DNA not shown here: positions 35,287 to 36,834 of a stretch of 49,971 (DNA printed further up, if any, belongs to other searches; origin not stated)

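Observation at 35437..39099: Self-contained four-gene module: Fe-S Rrf2 regulator, NapH-like polyferredoxin, SAM methyltransferase and octahaem HAO-like cytochrome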

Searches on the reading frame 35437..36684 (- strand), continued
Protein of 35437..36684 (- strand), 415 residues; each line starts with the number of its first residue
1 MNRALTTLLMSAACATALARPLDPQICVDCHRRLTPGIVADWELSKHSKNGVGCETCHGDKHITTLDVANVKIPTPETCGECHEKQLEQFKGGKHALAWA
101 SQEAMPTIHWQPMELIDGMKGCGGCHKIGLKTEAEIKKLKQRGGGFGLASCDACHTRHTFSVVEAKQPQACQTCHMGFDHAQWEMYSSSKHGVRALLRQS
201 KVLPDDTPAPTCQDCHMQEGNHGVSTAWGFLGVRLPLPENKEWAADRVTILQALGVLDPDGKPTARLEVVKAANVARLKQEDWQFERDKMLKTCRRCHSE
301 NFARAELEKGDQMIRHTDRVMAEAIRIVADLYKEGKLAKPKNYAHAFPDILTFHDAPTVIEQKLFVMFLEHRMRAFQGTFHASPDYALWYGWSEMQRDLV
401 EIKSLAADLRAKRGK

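Call 71: list_cluster_members(proteins=[P0241, P0243, P0245, P0246, P0247, P0249, P0250, P0251, P0255, P0262])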
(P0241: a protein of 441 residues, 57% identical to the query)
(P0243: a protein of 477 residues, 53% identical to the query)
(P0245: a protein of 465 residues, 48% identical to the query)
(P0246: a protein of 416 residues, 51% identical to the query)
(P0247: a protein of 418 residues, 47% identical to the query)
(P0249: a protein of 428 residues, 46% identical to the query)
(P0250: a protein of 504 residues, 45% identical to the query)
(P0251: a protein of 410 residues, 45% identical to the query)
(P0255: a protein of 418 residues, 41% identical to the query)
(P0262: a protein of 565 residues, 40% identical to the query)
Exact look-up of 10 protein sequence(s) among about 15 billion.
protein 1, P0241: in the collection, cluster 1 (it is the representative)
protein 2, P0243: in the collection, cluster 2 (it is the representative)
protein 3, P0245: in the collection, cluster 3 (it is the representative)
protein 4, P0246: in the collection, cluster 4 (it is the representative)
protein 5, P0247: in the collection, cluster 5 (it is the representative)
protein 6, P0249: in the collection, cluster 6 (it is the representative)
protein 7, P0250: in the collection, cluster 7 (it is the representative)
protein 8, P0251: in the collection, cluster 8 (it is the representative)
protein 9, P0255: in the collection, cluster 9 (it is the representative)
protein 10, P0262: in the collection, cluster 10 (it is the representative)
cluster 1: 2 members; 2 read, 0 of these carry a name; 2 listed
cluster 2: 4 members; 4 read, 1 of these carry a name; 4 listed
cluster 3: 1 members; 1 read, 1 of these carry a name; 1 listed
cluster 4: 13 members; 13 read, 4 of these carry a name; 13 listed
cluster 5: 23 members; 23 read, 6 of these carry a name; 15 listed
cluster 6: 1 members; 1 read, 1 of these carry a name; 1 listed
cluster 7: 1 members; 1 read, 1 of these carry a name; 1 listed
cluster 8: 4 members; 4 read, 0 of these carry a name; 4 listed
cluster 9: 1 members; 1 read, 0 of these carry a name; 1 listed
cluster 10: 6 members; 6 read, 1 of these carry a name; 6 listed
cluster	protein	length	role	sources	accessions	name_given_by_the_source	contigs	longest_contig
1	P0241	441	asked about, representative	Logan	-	-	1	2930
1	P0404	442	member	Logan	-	-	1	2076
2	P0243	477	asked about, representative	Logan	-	-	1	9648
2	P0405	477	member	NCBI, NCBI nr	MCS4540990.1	MAG: cytochrome C [Euryarchaeota archaeon] | cytochrome C [Euryarchaeota archaeon]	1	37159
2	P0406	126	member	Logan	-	-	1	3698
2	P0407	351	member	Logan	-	-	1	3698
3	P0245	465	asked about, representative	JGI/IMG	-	hydroxylamine dehydrogenase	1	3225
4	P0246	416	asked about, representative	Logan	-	-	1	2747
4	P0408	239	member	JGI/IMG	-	hypothetical protein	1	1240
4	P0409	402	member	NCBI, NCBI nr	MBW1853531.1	MAG: cytochrome C [Deltaproteobacteria bacterium] | cytochrome C [Deltaproteobacteria bacterium]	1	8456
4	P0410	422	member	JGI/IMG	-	hypothetical protein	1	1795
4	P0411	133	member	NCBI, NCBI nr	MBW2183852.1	MAG: hypothetical protein JRF49_08310, partial [Deltaproteobacteria bacterium] | hypothetical protein [Deltaproteobacteria bacterium]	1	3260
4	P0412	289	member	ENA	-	-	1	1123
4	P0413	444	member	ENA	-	-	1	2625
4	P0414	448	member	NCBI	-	-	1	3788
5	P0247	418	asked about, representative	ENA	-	-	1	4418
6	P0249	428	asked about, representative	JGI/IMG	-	hypothetical protein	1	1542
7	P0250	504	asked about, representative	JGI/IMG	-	hypothetical protein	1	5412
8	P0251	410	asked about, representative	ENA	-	-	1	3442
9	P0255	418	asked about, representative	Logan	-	-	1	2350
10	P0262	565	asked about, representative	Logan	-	-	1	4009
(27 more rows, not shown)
